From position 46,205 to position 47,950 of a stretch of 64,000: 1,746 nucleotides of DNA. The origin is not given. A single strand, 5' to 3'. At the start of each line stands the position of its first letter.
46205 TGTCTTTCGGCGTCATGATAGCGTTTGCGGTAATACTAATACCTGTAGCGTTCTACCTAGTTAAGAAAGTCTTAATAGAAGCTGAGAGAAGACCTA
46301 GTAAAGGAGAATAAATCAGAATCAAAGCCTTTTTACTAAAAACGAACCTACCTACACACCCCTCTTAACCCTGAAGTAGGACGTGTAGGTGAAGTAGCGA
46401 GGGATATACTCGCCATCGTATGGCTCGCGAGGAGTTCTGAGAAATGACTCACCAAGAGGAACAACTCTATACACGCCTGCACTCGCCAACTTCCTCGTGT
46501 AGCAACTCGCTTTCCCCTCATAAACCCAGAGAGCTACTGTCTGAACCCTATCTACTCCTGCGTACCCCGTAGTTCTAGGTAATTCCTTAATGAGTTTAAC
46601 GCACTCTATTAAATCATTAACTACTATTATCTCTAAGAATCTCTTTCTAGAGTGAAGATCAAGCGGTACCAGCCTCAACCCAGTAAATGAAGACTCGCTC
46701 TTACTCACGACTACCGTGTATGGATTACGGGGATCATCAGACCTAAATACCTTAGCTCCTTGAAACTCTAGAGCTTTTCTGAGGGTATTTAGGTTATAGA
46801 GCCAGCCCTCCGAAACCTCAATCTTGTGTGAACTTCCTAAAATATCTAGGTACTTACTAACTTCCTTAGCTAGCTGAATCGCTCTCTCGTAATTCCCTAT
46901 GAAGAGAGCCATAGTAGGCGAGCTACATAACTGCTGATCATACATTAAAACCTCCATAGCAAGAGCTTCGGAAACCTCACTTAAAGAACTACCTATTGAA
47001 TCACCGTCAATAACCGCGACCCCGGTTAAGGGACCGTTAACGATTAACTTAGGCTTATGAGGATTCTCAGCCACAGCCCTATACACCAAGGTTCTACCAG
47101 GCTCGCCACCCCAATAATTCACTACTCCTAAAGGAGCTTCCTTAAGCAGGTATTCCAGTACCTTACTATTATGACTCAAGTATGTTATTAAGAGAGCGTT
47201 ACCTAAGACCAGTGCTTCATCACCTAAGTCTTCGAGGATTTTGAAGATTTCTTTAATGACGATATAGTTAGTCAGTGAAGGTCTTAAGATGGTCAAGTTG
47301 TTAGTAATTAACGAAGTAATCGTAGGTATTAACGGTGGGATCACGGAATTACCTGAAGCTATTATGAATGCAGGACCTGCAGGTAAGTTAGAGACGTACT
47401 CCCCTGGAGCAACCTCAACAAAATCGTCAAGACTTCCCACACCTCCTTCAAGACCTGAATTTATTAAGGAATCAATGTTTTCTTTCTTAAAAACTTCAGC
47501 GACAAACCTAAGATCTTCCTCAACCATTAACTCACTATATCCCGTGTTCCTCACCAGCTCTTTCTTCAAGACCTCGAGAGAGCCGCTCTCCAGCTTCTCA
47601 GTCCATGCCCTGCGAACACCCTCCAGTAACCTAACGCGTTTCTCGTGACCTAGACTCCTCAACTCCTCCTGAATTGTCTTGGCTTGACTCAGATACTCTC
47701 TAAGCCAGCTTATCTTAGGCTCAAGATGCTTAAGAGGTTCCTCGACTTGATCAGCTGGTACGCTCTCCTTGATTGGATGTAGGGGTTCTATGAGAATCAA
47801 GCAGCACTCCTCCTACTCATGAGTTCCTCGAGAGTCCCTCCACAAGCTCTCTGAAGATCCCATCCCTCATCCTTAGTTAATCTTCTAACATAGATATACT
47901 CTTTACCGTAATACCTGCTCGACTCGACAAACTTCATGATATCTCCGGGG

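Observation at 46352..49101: LuxC/LuxE-like fatty-acyl reductase pair without luxD or luxAB in an archaeon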

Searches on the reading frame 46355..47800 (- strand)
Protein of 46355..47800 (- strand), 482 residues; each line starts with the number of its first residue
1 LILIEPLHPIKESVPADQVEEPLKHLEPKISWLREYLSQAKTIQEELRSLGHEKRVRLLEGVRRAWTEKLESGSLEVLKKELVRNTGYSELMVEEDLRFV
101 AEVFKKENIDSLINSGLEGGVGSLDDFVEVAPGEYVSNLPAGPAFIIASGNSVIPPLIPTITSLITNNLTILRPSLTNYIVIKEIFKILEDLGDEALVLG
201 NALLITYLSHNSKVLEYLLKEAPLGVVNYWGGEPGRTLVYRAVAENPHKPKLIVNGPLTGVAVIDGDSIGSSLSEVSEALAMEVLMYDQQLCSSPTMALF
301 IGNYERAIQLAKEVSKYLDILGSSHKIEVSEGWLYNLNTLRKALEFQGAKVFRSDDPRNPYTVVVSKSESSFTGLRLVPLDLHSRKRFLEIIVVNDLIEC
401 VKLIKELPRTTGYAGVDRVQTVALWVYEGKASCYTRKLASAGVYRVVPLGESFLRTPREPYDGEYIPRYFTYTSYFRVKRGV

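Call 6: search_protein_families(library=pfam, proteins=[window:46355-47800:-], max_evalue=1)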
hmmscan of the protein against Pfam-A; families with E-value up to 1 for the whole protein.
window:46355-47800:- (482 aa): 1 family
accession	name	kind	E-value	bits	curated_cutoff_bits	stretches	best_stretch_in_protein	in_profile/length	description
PF05893.19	LuxC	-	5.4e-30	105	21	1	56-465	10-393/401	Acyl-CoA reductase (LuxC)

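Call 7: search_protein_families(library=ncbifam, proteins=[window:46355-47800:-], max_evalue=1)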
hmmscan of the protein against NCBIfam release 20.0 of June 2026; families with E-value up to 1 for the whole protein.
window:46355-47800:- (482 aa): 3 families
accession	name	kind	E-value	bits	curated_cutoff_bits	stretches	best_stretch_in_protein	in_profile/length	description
NF052251.1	LCFA_red_LuxC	equivalog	1.6e-15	56.6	750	1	29-450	32-421/478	long-chain-fatty-acyl-CoA reductase LuxC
NF004494.0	PRK05839.1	equivalog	0.054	12.2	485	1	59-115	283-338/376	succinyldiaminopimelate transaminase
TIGR03771.1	anch_rpt_ABC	equivalog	0.19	11.4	268.8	1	227-292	112-174/223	anchored repeat-type ABC transporter ATP-binding subunit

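Call 13: search_solved_structures(query=window:46355-47800:-, max_evalue=10, show_alignments=2)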
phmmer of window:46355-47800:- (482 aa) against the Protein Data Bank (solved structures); distinct sequences matched with E-value up to 10: 4.
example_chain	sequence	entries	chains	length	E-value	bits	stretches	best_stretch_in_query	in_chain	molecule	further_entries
7xc6_A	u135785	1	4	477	3.5e-11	45.8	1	51-355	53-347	Long-chain acyl-protein thioester reductase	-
3qan_A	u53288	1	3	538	0.002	20.2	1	139-316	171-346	1-pyrroline-5-carboxylate dehydrogenase 1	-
6jwk_A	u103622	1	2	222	0.71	11.8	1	375-435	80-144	Probable glutathione S-transferase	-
5djn_A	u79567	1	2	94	1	11.2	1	20-76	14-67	Kinesin-like protein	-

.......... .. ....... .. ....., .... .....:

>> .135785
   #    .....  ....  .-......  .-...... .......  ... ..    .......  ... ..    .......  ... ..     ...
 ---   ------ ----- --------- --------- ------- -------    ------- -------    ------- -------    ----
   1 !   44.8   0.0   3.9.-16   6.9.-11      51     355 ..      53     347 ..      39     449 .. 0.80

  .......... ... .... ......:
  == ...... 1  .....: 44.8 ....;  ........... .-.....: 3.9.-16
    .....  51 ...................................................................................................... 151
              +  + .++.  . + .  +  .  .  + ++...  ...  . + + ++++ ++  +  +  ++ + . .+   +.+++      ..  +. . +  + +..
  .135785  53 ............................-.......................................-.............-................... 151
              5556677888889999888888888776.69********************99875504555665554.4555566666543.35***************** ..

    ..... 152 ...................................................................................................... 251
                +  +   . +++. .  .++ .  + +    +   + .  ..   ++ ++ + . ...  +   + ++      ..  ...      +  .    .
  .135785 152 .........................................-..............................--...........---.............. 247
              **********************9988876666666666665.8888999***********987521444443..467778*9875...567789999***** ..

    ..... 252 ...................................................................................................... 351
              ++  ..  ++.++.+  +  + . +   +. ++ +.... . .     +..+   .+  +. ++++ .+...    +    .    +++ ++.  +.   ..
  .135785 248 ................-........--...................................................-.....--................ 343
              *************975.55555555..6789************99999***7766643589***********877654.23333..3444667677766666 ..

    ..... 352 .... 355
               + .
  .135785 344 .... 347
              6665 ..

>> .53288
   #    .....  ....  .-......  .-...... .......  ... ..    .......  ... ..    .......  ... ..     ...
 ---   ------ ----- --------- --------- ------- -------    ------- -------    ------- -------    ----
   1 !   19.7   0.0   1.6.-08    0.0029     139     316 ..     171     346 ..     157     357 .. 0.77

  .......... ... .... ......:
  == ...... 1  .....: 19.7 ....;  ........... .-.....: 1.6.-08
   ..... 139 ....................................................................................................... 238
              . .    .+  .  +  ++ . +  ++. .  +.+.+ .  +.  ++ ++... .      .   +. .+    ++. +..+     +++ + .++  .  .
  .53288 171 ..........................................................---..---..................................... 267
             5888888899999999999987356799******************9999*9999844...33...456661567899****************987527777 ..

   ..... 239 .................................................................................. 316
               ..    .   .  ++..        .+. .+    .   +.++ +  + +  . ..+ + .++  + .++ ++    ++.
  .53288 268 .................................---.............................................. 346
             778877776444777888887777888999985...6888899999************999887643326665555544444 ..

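Call 36: find_homologous_proteins(query=window:46355-47800:-, max_evalue=0.001)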
Query window:46355-47800:- (482 aa): 138 proteins with E <= 0.001 among 8000 candidates; the best 120 are listed.
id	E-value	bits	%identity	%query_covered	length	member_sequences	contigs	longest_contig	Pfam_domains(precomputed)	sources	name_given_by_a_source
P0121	0.0e+0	1063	100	100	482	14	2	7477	PF05893.20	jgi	-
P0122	1.6e-255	866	78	100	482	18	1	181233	PF05893.20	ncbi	ncbi:MAG: acyl-CoA reductase [Zestosphaera sp.]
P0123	1.9e-255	866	78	100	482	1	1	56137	PF05893.20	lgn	-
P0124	3.9e-255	865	78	100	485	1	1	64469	PF05893.20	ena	-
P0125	2.4e-252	856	78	100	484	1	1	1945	PF05893.20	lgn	-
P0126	1.0e-250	850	77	100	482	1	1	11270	PF05893.20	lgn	-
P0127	7.9e-206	702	68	95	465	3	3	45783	PF05893.20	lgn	-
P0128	4.6e-205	700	66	99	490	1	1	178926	PF05893.20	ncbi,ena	-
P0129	2.5e-202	691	65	99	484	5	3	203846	PF05893.20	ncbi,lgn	ncbi:MAG: acyl-CoA reductase [Zestosphaera sp.]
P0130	2.4e-198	678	65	98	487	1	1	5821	PF05893.20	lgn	-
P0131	1.6e-145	504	82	58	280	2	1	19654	PF05893.20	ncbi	ncbi:MAG: acyl-CoA reductase, partial [Zestosphaera sp.]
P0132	5.1e-140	485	49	98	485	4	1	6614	PF05893.20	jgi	-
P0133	1.8e-137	477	48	98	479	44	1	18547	PF05893.20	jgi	jgi:hypothetical protein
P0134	3.1e-136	473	49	99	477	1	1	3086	PF05893.20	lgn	-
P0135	1.9e-133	464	48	99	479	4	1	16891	PF05893.20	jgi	-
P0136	1.9e-133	464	48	99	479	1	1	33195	PF05893.20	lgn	-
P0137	4.4e-133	463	48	99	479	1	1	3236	PF05893.20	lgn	-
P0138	9.1e-131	455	48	96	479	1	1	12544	PF05893.20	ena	-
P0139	2.2e-129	450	49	94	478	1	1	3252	PF05893.20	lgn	-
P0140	8.1e-129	449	47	99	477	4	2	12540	PF05893.20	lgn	-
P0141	1.5e-128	448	47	99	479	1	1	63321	PF05893.20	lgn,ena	-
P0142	5.4e-128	446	49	94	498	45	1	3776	PF05893.20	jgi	jgi:hypothetical protein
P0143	4.6e-127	443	48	94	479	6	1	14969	PF05893.20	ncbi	-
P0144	4.0e-125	436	47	94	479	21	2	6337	PF05893.20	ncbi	ncbi:MAG: acyl-CoA reductase [Thermofilaceae archaeon]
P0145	6.9e-125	436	47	94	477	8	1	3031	PF05893.20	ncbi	ncbi:MAG: acyl-CoA reductase [Infirmifilum sp.]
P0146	8.5e-125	435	51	86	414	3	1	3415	PF05893.20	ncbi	ncbi:MAG: acyl-CoA reductase, partial [Thermofilaceae archaeon]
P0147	2.4e-122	427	48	95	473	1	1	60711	PF05893.20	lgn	-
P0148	4.4e-122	426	47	94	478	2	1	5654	PF05893.20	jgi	-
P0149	2.0e-121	424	45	99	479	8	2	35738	PF05893.20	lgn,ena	-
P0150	7.2e-120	419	46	94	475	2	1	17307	PF05893.20,PF00171.28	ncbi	ncbi:MAG: aldehyde dehydrogenase family protein [Sulfolobales archaeon]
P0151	1.1e-119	418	47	95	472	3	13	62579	PF05893.20,PF00171.28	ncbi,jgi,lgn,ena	ncbi:MAG: aldehyde dehydrogenase family protein [Sulfolobales archaeon]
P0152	1.3e-119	418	46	95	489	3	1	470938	PF05893.20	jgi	-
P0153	8.2e-119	416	47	94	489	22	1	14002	PF05893.20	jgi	jgi:hypothetical protein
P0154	1.0e-117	412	45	98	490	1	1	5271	PF05893.20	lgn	-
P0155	7.1e-115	403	46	91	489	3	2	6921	PF05893.20,PF00171.28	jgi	-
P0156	9.0e-115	402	44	94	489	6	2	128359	PF05893.20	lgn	-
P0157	6.9e-114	399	44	94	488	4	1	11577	PF05893.20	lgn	-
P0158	7.7e-114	399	42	92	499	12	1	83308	PF05893.20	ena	-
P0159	1.3e-113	398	43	92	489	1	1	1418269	PF05893.20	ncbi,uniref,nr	ncbi:MAG: aldehyde dehydrogenase family protein [Candidatus Odinarchaeum yellowstonii]|uniref:long-c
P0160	3.3e-113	397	43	94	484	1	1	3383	PF05893.20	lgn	-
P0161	4.2e-113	397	43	92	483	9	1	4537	PF05893.20,PF00171.28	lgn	-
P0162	1.4e-112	395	44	94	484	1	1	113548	PF05893.20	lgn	-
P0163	1.4e-112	395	42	92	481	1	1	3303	PF05893.20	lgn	-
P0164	2.7e-112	394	42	98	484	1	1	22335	PF05893.20,PF00171.28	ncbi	-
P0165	3.8e-112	394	43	92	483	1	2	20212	PF05893.20,PF00171.28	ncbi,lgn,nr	ncbi:MAG: aldehyde dehydrogenase family protein [Candidatus Methanomethyliales bacterium]|nr:aldehyd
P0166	7.3e-112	393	42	95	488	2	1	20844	PF05893.20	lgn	-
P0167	8.7e-112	392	42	92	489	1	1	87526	PF05893.20,PF00171.28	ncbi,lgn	-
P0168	9.0e-112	392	43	95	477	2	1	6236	PF05893.20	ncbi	ncbi:MAG: acyl-CoA reductase [Candidatus Methanomethylicia archaeon]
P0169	1.1e-111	392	43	99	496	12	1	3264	PF05893.20,PF00171.28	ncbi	ncbi:MAG: aldehyde dehydrogenase family protein [Thermosphaera sp.]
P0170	2.3e-111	391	41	94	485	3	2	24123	PF05893.20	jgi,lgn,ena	-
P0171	1.5e-110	388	40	98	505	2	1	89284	PF05893.20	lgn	-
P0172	2.0e-110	388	42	92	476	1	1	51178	PF05893.20,PF00171.28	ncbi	-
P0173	2.1e-110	388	46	85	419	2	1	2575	PF05893.20,PF00171.28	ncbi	ncbi:MAG: aldehyde dehydrogenase family protein, partial [Candidatus Odinarchaeota archaeon]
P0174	2.8e-110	387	42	99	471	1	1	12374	PF05893.20,PF00171.28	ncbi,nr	ncbi:MAG: aldehyde dehydrogenase family protein [Candidatus Bathyarchaeota archaeon]|nr:aldehyde deh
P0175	3.0e-110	387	44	94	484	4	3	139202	PF05893.20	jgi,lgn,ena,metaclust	metaclust:\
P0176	3.0e-110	387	42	94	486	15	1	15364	PF05893.20,PF00171.28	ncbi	-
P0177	5.2e-110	387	43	94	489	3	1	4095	PF05893.20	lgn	-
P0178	1.2e-109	385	45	90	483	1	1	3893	PF05893.20,PF00171.28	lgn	-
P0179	1.5e-109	385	43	95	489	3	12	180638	PF05893.20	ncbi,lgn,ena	ncbi:MAG: acyl-CoA reductase [Candidatus Methanomethylicia archaeon]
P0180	1.6e-109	385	41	99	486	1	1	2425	PF05893.20,PF00171.28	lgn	-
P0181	1.9e-109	385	44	94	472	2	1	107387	PF05893.20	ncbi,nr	ncbi:MAG: acyl-CoA reductase [Sulfolobales archaeon]|nr:acyl-CoA reductase [Sulfolobales archaeon]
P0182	3.4e-109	384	42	93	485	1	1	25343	PF05893.20,PF00171.28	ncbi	ncbi:MAG: aldehyde dehydrogenase family protein [Nitrososphaeria archaeon]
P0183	3.5e-109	384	42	94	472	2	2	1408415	PF05893.20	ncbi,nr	ncbi:MAG: aldehyde dehydrogenase family protein [Sulfolobales archaeon]|nr:aldehyde dehydrogenase fa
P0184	5.0e-109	383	42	99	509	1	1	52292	PF05893.20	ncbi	ncbi:MAG: acyl-CoA reductase [Methanomassiliicoccales archaeon]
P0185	7.4e-109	383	42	93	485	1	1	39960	PF05893.20,PF00171.28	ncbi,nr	ncbi:MAG: aldehyde dehydrogenase family protein [Nitrososphaeria archaeon]|nr:aldehyde dehydrogenase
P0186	3.2e-108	381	46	86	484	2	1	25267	PF05893.20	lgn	-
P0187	3.8e-108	380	41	93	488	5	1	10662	PF05893.20,PF00171.28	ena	-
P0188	7.1e-108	379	42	93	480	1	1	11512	PF05893.20,PF00171.28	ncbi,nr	ncbi:MAG: aldehyde dehydrogenase family protein [Candidatus Verstraetearchaeota archaeon]|nr:aldehyd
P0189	1.5e-107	378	43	93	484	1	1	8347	PF05893.20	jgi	jgi:hypothetical protein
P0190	1.8e-107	378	42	94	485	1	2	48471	PF05893.20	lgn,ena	-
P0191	1.9e-107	378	41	99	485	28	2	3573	PF05893.20,PF00171.28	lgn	-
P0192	1.9e-107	378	42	92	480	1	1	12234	PF05893.20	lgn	-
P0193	1.9e-107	378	43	92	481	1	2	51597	PF05893.20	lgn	-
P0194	2.0e-107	378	43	93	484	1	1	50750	PF05893.20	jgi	jgi:hypothetical protein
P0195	2.4e-107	378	42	95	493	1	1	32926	PF05893.20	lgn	-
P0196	3.0e-107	377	41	94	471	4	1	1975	PF05893.20,PF00171.28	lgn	-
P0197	3.2e-107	377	42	93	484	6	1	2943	PF05893.20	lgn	-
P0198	4.6e-107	377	43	92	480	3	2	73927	PF05893.20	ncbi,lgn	ncbi:MAG: acyl-CoA reductase [Candidatus Methanosuratincola sp.]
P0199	4.7e-107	377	42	92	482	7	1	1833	PF05893.20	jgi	jgi:hypothetical protein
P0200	6.6e-107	376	42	93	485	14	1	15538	PF05893.20,PF00171.28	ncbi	ncbi:MAG: aldehyde dehydrogenase family protein [Nitrososphaeria archaeon]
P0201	7.4e-107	376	41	97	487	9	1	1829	PF05893.20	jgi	jgi:hypothetical protein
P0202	7.8e-107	376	41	99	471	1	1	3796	PF05893.20,PF00171.28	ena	-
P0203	1.6e-106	375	41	94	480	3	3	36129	PF05893.20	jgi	jgi:hypothetical protein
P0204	1.6e-106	375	40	96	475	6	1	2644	PF05893.20,PF00171.28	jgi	jgi:hypothetical protein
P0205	1.8e-106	375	40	95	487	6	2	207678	PF05893.20,PF00171.28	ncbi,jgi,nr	ncbi:aldehyde dehydrogenase family protein [archaeon]|nr:MAG: aldehyde dehydrogenase family protein 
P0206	2.7e-106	374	43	91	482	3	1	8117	PF05893.20,PF00171.28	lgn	-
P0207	3.1e-106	374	43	91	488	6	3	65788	PF05893.20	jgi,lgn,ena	-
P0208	3.4e-106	374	40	99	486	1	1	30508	PF05893.20,PF00171.28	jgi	jgi:hypothetical protein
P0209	4.5e-106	374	40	99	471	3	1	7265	PF05893.20,PF00171.28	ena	-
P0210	5.8e-106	373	42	94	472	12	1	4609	PF05893.20,PF00171.28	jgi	jgi:hypothetical protein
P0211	1.2e-105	372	42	94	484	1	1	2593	PF05893.20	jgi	jgi:hypothetical protein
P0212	1.6e-105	372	41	93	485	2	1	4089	PF05893.20,PF00171.28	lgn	-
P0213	1.9e-105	371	38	99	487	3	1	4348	PF05893.20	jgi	jgi:hypothetical protein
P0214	2.4e-105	371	43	92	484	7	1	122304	PF05893.20,PF00171.28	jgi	-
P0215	2.5e-105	371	41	93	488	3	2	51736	PF05893.20,PF00171.28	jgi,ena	-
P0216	8.2e-105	369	42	94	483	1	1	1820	PF05893.20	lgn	-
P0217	2.5e-104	368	39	99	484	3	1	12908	PF05893.20,PF00171.28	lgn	-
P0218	2.6e-104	368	40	92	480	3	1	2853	PF05893.20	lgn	-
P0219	6.0e-104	367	40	91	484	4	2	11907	PF05893.20,PF00171.28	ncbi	ncbi:MAG: aldehyde dehydrogenase family protein [Methanomassiliicoccales archaeon]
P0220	6.1e-104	366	39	99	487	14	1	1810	PF05893.20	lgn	-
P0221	1.7e-103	365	39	99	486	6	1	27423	PF05893.20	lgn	-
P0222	1.8e-103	365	39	99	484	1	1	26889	PF05893.20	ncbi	ncbi:MAG: acyl-CoA reductase [Thermoproteota archaeon]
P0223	2.6e-103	364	42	92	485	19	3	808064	PF05893.20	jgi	jgi:hypothetical protein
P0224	5.0e-102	360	38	99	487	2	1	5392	PF05893.20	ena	-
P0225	1.3e-101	359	39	94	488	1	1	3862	PF05893.20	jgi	jgi:hypothetical protein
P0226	1.9e-101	358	39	92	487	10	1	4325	PF05893.20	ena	-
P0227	2.7e-101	358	37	99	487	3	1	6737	PF05893.20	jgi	jgi:hypothetical protein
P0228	3.2e-101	358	39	92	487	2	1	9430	PF05893.20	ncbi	-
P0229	4.5e-101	357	40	93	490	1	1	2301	PF05893.20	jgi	jgi:hypothetical protein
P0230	5.5e-101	357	41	95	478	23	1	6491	PF05893.20,PF00171.28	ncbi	ncbi:MAG: aldehyde dehydrogenase family protein [Archaeoglobaceae archaeon]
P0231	1.5e-100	355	41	93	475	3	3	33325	PF05893.20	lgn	-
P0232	1.8e-100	355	39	98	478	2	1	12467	PF05893.20,PF00171.28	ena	-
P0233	2.4e-100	355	39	91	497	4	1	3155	PF05893.20,PF00171.28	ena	-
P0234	5.9e-100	353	38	92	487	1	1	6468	PF05893.20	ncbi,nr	ncbi:MAG TPA: acyl-CoA reductase [Methanomassiliicoccales archaeon]|nr:acyl-CoA reductase [Methanoma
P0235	1.5e-99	352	39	92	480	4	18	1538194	PF05893.20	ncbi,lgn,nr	ncbi:MAG: acyl-CoA reductase [Candidatus Methanosuratincola petrocarbonis]|nr:hypothetical protein [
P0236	1.6e-99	352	38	99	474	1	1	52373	PF05893.20,PF00171.28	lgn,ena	-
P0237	3.3e-99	351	40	93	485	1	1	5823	PF05893.20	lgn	-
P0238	6.1e-99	350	41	88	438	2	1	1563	PF05893.20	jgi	jgi:hypothetical protein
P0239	1.7e-98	349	38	99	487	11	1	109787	PF05893.20,PF00171.28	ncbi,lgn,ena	-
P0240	1.0e-97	346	38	94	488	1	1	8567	PF05893.20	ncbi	-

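Call 56: search_solved_structures(query=A2, max_evalue=0.01, show_alignments=1)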
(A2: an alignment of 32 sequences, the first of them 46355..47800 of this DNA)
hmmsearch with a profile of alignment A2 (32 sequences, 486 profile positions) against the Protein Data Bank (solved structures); distinct sequences matched with E-value up to 0.01: 1.
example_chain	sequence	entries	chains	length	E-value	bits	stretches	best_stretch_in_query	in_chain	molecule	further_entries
7xc6_A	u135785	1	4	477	8.5e-21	77.7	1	27-352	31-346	Long-chain acyl-protein thioester reductase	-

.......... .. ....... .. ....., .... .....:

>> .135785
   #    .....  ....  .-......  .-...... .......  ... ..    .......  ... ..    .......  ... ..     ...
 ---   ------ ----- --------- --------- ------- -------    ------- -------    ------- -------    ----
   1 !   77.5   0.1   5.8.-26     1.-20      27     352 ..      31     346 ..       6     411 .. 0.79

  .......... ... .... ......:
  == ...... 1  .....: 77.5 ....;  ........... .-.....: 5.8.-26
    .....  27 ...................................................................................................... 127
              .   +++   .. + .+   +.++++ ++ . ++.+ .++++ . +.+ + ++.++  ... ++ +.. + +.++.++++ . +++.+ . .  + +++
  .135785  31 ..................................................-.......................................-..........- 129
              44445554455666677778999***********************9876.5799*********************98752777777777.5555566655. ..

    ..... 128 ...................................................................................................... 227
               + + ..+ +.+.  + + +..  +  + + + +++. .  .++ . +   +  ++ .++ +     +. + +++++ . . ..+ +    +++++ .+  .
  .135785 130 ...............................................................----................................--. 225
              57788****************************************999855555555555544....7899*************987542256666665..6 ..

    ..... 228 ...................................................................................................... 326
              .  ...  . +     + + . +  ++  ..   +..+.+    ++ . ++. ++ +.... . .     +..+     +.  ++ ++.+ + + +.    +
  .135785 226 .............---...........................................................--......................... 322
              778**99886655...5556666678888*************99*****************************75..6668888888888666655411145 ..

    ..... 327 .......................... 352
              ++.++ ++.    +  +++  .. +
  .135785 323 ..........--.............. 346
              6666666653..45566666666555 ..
